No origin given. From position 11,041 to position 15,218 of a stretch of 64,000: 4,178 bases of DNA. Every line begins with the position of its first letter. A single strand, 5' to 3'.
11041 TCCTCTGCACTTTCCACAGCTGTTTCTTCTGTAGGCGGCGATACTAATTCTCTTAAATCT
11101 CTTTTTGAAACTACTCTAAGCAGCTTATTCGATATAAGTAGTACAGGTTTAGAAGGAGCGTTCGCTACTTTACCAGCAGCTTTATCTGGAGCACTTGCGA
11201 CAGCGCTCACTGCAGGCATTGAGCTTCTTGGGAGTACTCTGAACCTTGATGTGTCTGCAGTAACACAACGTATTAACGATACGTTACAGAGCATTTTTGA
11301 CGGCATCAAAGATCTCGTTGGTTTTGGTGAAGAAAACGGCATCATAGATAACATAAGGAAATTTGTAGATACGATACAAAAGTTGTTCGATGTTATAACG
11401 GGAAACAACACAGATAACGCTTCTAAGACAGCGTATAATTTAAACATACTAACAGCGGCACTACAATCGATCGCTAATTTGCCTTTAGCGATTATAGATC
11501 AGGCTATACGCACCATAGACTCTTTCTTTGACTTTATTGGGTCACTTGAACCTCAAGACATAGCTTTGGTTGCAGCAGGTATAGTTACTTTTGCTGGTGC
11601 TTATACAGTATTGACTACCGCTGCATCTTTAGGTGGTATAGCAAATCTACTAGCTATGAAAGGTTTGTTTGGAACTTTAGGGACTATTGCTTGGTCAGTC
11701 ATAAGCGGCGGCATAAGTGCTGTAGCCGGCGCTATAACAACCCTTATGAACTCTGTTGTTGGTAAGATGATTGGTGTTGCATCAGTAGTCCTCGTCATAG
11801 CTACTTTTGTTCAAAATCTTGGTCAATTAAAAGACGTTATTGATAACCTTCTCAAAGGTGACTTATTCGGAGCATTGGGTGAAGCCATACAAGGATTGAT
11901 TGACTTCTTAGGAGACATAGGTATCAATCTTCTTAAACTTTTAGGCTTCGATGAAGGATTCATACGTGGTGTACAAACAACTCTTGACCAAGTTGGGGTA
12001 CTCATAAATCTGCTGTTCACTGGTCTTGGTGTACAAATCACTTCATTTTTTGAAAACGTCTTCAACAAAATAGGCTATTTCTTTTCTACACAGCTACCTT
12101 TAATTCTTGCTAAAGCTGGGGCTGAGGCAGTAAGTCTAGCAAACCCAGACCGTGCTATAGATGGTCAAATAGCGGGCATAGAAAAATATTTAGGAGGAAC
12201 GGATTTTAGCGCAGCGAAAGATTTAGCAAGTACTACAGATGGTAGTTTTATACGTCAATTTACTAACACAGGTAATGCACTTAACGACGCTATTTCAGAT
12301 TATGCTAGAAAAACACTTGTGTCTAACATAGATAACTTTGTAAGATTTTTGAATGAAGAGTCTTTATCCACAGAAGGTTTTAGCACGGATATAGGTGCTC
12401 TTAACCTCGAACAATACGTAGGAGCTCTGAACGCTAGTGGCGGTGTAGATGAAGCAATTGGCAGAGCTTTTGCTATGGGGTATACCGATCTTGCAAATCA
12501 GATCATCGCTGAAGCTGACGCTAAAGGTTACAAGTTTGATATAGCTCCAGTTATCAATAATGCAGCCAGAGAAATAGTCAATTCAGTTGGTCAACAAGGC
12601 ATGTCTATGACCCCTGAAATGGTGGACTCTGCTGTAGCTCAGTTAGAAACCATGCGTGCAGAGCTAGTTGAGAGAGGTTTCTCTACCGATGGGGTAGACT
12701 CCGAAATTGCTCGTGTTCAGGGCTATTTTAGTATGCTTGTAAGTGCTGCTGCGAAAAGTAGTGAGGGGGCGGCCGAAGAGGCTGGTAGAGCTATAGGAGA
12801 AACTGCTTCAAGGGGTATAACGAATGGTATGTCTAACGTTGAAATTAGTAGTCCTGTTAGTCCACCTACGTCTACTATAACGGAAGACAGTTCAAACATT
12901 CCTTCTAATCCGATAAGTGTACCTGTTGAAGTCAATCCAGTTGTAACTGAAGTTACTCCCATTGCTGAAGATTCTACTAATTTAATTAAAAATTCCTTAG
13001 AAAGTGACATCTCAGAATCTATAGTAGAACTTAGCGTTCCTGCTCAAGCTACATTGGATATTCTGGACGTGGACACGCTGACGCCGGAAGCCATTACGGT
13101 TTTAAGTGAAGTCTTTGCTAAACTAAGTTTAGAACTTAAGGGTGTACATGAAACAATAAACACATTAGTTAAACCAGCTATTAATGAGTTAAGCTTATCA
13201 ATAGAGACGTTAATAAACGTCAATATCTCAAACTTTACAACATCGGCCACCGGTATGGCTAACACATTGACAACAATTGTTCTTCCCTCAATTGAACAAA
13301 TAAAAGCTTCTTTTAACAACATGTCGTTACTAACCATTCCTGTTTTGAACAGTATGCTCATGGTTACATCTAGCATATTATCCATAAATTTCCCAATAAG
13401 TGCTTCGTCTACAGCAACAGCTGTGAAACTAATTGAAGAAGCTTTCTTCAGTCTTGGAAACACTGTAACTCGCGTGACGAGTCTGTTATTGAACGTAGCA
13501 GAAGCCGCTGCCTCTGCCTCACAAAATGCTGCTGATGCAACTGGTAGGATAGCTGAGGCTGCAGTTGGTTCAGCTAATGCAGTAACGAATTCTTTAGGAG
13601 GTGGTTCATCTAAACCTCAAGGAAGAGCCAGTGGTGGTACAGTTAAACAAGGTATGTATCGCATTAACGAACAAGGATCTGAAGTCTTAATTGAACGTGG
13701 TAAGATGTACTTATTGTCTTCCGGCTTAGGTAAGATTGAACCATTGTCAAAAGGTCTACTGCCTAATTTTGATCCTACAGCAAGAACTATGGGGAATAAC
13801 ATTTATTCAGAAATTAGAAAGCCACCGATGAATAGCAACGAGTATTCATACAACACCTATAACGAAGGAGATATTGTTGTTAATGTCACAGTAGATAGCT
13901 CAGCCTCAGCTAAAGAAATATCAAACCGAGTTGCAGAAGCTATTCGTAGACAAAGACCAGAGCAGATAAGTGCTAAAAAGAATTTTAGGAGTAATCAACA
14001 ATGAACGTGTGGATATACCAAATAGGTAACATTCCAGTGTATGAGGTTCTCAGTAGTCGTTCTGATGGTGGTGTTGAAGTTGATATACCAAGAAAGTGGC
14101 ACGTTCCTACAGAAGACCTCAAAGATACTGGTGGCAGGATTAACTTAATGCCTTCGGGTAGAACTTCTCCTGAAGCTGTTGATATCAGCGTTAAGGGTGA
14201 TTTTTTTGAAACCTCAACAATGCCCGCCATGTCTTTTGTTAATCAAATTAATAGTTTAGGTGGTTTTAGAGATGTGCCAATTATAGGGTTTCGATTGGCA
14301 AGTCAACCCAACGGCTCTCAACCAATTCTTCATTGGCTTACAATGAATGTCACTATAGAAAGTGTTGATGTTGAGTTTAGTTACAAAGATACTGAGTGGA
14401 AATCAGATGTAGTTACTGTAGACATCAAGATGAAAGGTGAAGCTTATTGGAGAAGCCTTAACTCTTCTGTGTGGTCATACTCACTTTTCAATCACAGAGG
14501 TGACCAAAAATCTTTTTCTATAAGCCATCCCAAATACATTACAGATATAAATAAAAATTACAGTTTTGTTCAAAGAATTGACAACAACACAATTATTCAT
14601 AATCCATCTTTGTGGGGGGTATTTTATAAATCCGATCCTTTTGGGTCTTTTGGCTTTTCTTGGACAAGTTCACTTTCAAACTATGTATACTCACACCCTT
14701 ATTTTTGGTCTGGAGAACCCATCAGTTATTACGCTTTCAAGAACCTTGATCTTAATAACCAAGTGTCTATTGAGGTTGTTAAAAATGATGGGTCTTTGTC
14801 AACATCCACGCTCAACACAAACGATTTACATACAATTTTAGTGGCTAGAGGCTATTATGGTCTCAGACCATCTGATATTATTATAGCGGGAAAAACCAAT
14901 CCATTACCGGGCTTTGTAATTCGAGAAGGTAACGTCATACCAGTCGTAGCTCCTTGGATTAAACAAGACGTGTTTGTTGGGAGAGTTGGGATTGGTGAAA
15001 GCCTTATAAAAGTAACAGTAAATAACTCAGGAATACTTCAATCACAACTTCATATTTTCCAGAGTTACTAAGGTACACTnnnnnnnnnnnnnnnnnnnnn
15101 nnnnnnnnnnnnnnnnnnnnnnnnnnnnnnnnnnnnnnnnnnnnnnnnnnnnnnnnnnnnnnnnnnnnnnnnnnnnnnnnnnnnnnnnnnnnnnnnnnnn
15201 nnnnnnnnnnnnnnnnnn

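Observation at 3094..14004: Exceptionally long (3636 aa) tape measure protein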

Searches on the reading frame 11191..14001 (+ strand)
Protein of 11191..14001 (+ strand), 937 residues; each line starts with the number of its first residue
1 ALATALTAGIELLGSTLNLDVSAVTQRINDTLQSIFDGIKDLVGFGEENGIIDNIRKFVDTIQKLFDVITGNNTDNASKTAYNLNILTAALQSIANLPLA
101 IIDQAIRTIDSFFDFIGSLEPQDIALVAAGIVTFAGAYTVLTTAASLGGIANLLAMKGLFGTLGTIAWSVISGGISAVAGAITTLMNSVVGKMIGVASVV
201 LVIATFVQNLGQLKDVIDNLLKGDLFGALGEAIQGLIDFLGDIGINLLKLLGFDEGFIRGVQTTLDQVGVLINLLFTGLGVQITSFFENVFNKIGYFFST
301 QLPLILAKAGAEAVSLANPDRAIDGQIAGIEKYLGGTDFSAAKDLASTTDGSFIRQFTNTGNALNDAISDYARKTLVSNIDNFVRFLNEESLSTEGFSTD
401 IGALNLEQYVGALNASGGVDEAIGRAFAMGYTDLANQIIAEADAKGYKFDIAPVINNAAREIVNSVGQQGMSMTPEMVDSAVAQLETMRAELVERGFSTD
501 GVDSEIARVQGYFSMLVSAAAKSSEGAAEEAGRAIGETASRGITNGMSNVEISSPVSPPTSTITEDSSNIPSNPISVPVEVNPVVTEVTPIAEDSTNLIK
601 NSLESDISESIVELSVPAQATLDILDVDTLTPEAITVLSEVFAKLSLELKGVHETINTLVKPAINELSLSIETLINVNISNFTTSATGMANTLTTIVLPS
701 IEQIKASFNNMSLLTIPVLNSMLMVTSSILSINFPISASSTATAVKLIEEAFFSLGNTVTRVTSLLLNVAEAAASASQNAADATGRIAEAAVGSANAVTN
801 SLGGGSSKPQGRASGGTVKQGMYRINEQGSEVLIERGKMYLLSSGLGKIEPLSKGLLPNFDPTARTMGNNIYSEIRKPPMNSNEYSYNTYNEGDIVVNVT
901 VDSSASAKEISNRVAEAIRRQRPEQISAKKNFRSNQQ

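Call 91: find_homologous_proteins(query=window:11191-14001:+, max_evalue=0.001)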
Query window:11191-14001:+: 8000 candidates shared short words with the query, none scored E <= 0.001.

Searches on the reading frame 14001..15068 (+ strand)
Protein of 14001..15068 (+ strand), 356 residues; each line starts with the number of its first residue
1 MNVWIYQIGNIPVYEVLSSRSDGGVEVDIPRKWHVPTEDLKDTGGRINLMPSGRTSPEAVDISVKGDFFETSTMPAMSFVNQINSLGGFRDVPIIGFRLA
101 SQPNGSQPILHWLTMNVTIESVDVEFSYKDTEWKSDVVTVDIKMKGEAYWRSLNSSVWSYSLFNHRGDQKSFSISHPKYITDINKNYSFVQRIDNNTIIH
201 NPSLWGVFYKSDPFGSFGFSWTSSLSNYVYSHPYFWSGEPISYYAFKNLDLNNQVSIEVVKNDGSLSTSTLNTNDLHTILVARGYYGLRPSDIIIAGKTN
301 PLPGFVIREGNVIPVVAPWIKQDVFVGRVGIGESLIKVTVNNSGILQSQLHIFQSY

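Call 9: search_protein_families(library=phrogs, proteins=[window:14001-15068:+], max_evalue=0.001)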
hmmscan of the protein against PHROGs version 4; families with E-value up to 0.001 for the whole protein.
window:14001-15068:+ (356 aa): 0 families

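Call 10: search_protein_families(library=pfam, proteins=[window:14001-15068:+], max_evalue=0.01)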
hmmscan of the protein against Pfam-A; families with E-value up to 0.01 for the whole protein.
window:14001-15068:+ (356 aa): 0 families

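Call 55: search_protein_families(library=ncbifam, proteins=[window:14001-15068:+], max_evalue=0.1)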
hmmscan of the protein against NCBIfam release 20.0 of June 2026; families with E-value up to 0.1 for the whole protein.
window:14001-15068:+ (356 aa): 0 families

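Call 89: search_solved_structures(query=window:14001-15068:+, max_evalue=1)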
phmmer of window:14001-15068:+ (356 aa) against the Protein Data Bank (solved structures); distinct sequences matched with E-value up to 1: 2.
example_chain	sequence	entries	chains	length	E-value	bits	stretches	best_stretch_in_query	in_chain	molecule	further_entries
32c2_B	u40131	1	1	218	0.0029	19.7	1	246-354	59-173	IGG1 ANTIBODY 32C2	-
6iut_H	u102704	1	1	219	0.12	14.3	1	252-353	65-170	AVFluIgG01 Heavy Chain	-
